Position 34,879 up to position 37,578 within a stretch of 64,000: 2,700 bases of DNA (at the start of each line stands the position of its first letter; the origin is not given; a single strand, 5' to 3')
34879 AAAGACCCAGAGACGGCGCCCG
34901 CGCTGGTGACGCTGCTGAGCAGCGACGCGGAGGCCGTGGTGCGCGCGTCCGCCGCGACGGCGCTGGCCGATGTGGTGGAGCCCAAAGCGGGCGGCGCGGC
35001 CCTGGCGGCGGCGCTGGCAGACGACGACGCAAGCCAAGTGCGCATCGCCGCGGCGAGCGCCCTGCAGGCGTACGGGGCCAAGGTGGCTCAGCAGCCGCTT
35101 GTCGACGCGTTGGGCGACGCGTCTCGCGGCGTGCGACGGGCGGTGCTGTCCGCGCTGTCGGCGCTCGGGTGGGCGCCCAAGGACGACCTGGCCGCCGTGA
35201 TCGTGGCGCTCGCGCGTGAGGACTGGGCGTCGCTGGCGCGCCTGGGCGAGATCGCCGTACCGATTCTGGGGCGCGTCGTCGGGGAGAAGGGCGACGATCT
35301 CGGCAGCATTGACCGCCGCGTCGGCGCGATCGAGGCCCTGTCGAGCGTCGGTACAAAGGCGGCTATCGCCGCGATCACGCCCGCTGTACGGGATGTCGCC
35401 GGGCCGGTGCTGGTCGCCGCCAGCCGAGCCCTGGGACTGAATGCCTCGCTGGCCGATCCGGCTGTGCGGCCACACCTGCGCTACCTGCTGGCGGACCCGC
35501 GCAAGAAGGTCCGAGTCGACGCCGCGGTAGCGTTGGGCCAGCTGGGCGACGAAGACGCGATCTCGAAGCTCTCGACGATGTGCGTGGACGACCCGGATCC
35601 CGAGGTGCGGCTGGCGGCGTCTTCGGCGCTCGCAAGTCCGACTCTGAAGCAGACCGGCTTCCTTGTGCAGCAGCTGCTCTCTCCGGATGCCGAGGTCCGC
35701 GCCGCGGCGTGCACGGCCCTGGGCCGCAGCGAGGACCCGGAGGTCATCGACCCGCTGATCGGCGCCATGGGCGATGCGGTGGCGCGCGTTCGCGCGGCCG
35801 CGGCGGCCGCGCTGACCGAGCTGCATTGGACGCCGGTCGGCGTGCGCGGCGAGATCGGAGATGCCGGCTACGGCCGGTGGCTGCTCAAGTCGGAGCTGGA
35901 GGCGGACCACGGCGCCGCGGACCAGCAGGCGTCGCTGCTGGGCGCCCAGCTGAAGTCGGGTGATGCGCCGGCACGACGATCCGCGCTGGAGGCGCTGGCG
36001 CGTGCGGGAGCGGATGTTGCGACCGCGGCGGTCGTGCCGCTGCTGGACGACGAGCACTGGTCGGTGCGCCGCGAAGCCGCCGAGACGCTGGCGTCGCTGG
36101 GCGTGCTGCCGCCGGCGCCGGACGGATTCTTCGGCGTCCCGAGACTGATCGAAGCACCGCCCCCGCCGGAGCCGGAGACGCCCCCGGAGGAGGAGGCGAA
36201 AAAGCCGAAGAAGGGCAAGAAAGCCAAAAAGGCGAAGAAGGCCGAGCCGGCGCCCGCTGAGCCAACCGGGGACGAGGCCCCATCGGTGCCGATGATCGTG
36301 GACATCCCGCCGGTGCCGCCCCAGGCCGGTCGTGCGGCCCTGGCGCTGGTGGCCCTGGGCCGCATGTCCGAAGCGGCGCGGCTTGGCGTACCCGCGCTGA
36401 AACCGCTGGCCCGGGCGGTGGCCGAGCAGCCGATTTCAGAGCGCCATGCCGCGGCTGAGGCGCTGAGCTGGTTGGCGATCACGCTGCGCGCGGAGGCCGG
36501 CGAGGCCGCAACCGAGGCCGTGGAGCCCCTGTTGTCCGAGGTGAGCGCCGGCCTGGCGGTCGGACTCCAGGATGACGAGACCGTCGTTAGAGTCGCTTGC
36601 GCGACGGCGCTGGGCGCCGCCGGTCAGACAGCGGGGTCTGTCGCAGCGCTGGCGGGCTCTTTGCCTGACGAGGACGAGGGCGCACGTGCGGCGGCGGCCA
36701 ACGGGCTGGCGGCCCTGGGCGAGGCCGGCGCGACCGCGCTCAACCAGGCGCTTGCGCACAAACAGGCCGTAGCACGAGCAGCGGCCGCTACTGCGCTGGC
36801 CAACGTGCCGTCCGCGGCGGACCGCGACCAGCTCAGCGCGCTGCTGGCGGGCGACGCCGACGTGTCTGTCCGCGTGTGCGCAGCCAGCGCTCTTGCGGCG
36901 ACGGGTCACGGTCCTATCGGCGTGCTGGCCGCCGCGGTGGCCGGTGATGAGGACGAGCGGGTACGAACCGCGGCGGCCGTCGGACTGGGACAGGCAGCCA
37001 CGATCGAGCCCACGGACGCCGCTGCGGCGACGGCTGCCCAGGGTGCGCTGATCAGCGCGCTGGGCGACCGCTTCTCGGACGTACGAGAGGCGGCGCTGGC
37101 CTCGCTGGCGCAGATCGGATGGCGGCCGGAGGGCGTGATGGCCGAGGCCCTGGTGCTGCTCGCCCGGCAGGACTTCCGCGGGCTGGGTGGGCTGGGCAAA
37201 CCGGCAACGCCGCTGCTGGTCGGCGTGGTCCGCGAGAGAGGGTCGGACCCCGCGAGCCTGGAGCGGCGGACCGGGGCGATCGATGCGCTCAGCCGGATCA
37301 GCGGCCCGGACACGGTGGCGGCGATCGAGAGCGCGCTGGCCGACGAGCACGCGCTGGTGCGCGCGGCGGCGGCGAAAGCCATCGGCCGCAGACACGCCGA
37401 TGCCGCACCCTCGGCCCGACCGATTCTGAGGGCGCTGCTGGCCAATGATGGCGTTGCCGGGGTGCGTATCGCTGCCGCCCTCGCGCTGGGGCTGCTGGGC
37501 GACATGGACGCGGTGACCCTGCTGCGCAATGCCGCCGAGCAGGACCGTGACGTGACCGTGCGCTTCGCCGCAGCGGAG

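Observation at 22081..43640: Histone-H1-like Lys/Pro/Ala/Glu linkers punctuate seven consecutive central super-repeats and reappear as the C-terminal tail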

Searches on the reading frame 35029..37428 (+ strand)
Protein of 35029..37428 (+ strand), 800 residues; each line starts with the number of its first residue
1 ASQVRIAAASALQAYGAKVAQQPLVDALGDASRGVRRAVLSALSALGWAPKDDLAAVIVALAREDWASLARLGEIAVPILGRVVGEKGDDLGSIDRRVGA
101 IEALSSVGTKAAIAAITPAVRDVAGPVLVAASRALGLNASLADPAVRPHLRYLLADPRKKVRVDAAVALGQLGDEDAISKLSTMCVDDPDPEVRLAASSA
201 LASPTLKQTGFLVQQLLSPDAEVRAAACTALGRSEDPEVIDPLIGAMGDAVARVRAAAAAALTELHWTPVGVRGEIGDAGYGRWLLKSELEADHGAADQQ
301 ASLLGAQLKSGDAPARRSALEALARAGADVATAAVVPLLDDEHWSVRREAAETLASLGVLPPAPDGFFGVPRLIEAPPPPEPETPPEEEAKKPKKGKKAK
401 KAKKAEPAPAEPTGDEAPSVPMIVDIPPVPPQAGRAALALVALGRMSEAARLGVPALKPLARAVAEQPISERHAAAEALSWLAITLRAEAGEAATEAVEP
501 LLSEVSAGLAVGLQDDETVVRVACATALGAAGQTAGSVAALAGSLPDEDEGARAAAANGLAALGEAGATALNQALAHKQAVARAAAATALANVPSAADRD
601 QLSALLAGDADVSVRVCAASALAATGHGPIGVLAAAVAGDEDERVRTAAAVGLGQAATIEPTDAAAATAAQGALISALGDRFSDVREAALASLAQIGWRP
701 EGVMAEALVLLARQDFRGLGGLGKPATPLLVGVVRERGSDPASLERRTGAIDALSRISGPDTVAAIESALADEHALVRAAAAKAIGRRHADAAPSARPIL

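Call 36: predict_structure(protein=window:35029-37428:+)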
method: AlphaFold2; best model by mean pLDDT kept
length: 800 residues; sequences in the alignment: 1
mean_pLDDT: 48.9   pTM: 0.25
mean pLDDT of the five models: 48.9, 44.8, 44.5, 39.5, 38.6
residues with pLDDT >= 90: 0; 70-90: 48; 50-70: 245; < 50: 507
segments of 3 or more residues with pLDDT < 50: 1-4, 14-20, 89-91, 121-143, 202-223, 225-294, 364-379, 381-408, 410-450, 467-471, 473-475, 488-494, 504-550, 554-594, 596-685, 688-707, 710-722, 758-800
pLDDT, mean of each block of 10 residues (from residue 1): 46 47 56 61 55 60 55 62 61 59 61 56 46 37 52 64 68 69 60 53 45 44 45 40 40 37 31 34 38 56 77 78 74 66 71 72 46 39 44 44 42 37 32 45 43 51 49 49 49 49 47 39 41 42 44 47 43 44 40 41 39 36 36 38 44 43 42 46 48 42 48 44 52 56 59 54 45 42 38 37
secondary structure, 60 per line:
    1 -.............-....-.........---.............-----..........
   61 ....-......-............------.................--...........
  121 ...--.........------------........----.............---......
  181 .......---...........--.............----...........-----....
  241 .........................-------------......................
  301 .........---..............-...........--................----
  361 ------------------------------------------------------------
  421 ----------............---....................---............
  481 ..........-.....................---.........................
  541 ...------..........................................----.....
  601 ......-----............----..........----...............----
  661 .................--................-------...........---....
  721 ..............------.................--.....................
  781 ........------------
elements in order (helices of 4 or more, strands of 3 or more residues): H2-14 H16-19 H21-29 H33-45 H51-64 H66-71 H73-84 H91-107 H110-123 H126-134 H147-154 H159-171 H175-187 H191-201 H204-216 H221-231 H237-265 H279-309 H313-326 H328-338 H341-356 H431-442 H446-465 H469-490 H492-512 H516-543 H550-591 H596-606 H612-623 H628-637 H642-656 H661-677 H680-695 H703-713 H717-734 H741-757 H760-788

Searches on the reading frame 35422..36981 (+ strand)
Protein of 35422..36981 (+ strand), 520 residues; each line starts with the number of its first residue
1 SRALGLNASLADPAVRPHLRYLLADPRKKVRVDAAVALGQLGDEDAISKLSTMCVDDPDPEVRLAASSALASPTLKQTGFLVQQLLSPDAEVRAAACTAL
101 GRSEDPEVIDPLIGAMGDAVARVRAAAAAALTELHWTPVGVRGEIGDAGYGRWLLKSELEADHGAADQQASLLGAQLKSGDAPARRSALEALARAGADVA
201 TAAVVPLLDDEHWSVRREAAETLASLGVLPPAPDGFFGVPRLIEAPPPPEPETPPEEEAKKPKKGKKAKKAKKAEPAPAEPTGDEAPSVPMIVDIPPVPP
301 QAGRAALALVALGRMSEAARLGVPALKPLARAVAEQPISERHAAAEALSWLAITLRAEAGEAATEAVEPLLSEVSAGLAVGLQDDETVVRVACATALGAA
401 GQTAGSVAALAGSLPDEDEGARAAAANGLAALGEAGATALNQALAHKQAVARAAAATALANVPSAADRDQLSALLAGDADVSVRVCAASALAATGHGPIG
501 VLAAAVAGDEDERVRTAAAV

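Call 58: predict_structure(alignment_id=A4)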
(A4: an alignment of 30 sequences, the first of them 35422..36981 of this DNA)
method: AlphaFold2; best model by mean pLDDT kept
length: 520 residues; sequences in the alignment: 30
mean_pLDDT: 93.2   pTM: 0.85
mean pLDDT of the five models: 93.2, 91.4, 90.8, 90.7, 89.6
residues with pLDDT >= 90: 435; 70-90: 56; 50-70: 28; < 50: 1
segments of 3 or more residues with pLDDT < 50: none
pLDDT, mean of each block of 10 residues (from residue 1): 86 95 97 96 97 96 97 95 97 97 96 97 98 97 92 96 93 97 97 96 98 98 96 85 85 69 55 62 73 90 97 97 97 98 98 94 90 97 98 98 96 98 98 98 98 98 97 98 98 88 97 97
secondary structure, 60 per line:
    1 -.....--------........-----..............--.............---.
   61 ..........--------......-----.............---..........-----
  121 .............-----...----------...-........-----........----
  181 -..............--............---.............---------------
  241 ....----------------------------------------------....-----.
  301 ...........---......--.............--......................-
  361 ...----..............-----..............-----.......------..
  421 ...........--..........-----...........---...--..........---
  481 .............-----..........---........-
elements in order: H2-6 H15-22 H28-41 H44-56 H60-70 H79-84 H90-102 H106-115 H121-133 E139-141 E152-154 H156-163 H169-176 H182-195 H198-209 H213-225 E241-244 E291-294 H300-311 H315-320 H323-335 H338-359 H368-381 H387-400 H406-412 H419-431 H434-443 H449-459 H468-477 H481-493 H499-508 H512-519

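Call 61: fold_search(model_id=the predicted structure, library=pdb)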
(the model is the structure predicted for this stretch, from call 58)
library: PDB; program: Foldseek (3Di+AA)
matches with E <= 10: 1306; with E <= 0.001: 439
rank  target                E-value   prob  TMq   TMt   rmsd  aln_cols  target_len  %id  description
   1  6fsq                  7.7e-11  1.00  0.26  0.35  30.0       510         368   23  Structure of A3_bGFPD, an artificial bi-domain protein based on two different alphaRep domains : A3 and a GFP binding do (released 2018-08-08)
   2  6bzx_A                7.6e-09  1.00  0.22  0.39  14.8       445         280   21  Structure of the artificial complex alpha-Rep/Octarellin V.1 crystallized by counter diffusion in a capillary (released 2019-01-09)
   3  8uwb_A                9.4e-09  1.00  0.31  0.28  19.0       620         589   13  Crystal structure of PP2A PPP2R1A-PPP2CA-PPP2R5E phosphatase. (released 2024-04-17)
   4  4rv1_D                1.0e-08  1.00  0.22  0.26  17.2       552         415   18  Crystal Structure of Engineered Protein. Northeast Structural Genomics Consortium (NESG) Target OR497. (released 2014-12-10)
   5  4rv1_C                1.4e-08  1.00  0.23  0.28  16.8       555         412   18  Crystal Structure of Engineered Protein. Northeast Structural Genomics Consortium (NESG) Target OR497. (released 2014-12-10)
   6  5j3v_A                1.5e-08  1.00  0.23  0.15  22.5       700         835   13  Crystal structure of human Karyopherin-beta2 bound to the histone H3 tail (released 2016-09-21)
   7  8uwb_D                3.1e-08  1.00  0.31  0.29  18.6       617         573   13  Crystal structure of PP2A PPP2R1A-PPP2CA-PPP2R5E phosphatase. (released 2024-04-17)
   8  4zv6_A                3.5e-08  1.00  0.21  0.38  15.0       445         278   22  Crystal structure of the artificial alpharep-7 octarellinV.1 complex (released 2016-05-25)
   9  6ef4                  3.8e-08  1.00  0.27  0.25  19.6       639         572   14  Crystal structure of mouse PP2A Aalpha P179R mutant (released 2019-06-26)
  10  9mf5_A                4.3e-08  1.00  0.26  0.24  20.1       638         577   15  CryoEM structure of the Protein Phosphatase 2A (Abeta-B56gamma-Calpha) holoenzyme complex (released 2025-07-09)
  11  2z5k_A                4.3e-08  1.00  0.23  0.16  24.4       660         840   13  Complex of Transportin 1 with TAP NLS (released 2007-10-23)
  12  6iur_E                5.3e-08  1.00  0.26  0.24  17.1       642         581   14  A phosphatase complex STRN3-PP2Aa (released 2019-12-04)
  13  5j3v_B                6.3e-08  1.00  0.22  0.15  22.6       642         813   14  Crystal structure of human Karyopherin-beta2 bound to the histone H3 tail (released 2016-09-21)
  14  6nts_A                8.5e-08  1.00  0.27  0.25  16.8       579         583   15  Protein Phosphatase 2A (Aalpha-B56alpha-Calpha) holoenzyme in complex with a Small Molecule Activator of PP2A (SMAP) (released 2020-05-06)
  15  2npp_A                8.5e-08  1.00  0.26  0.24  18.9       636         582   13  Structure of the Protein Phosphatase 2A Holoenzyme (released 2006-12-12)
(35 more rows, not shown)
